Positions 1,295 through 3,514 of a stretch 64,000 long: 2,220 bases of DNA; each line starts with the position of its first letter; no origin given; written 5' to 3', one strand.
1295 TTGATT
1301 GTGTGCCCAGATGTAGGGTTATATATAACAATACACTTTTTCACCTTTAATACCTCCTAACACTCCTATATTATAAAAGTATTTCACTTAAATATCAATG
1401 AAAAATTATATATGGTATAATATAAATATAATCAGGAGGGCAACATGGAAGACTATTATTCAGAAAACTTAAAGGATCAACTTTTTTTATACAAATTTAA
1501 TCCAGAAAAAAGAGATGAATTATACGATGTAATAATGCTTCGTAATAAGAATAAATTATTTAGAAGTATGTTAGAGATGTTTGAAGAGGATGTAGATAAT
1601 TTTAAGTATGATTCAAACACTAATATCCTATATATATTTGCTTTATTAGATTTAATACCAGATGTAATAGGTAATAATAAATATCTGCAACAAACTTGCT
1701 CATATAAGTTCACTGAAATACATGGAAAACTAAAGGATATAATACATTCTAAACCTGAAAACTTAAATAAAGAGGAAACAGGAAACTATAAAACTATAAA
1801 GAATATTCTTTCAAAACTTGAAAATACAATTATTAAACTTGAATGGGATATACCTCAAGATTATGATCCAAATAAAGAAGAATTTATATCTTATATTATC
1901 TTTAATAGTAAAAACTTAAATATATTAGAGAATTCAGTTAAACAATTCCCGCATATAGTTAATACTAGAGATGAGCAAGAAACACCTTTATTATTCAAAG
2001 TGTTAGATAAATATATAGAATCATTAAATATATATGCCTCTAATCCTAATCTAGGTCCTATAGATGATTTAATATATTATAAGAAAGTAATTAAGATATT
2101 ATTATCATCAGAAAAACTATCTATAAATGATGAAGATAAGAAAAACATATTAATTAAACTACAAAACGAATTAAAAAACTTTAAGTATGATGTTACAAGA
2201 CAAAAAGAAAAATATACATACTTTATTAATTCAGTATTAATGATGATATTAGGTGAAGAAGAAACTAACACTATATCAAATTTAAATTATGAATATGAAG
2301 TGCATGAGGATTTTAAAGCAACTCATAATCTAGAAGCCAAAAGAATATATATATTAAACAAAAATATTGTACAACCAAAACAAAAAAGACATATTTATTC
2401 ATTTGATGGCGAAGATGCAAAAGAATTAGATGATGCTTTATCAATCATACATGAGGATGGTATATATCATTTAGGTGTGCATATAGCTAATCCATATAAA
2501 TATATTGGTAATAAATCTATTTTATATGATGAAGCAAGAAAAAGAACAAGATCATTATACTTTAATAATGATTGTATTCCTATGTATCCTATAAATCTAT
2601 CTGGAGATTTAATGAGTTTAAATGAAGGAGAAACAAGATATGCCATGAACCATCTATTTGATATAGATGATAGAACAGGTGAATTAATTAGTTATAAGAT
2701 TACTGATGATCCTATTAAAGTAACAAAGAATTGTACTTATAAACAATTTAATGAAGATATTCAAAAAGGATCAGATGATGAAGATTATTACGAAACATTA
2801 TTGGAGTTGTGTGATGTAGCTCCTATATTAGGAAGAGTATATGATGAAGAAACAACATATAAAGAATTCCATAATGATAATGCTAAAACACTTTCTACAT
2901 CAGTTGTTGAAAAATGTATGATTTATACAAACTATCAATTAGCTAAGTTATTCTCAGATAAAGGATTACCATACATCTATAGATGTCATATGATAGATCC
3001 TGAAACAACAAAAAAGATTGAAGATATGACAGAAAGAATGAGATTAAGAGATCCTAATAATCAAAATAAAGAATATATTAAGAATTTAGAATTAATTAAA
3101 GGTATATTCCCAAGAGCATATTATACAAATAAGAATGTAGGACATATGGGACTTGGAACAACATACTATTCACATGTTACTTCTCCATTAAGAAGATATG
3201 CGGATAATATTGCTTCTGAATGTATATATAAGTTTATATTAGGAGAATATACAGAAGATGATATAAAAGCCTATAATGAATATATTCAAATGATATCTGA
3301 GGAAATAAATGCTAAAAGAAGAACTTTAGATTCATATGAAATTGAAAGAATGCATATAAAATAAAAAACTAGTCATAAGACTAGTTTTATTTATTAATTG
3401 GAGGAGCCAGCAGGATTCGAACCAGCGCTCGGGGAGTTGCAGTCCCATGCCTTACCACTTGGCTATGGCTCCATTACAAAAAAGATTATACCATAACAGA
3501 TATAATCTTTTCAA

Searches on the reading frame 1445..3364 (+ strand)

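Call 110: search_protein_families(library=pfam, proteins=[window:1445-3364:+], max_evalue=0.00001)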
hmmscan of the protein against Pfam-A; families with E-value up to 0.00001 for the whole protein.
window:1445-3364:+ (639 aa): 1 family
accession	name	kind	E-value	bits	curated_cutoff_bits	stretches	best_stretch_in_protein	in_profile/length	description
PF00773.25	RNB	-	6.8e-57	193.6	29.3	1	315-598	7-324/326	RNB domain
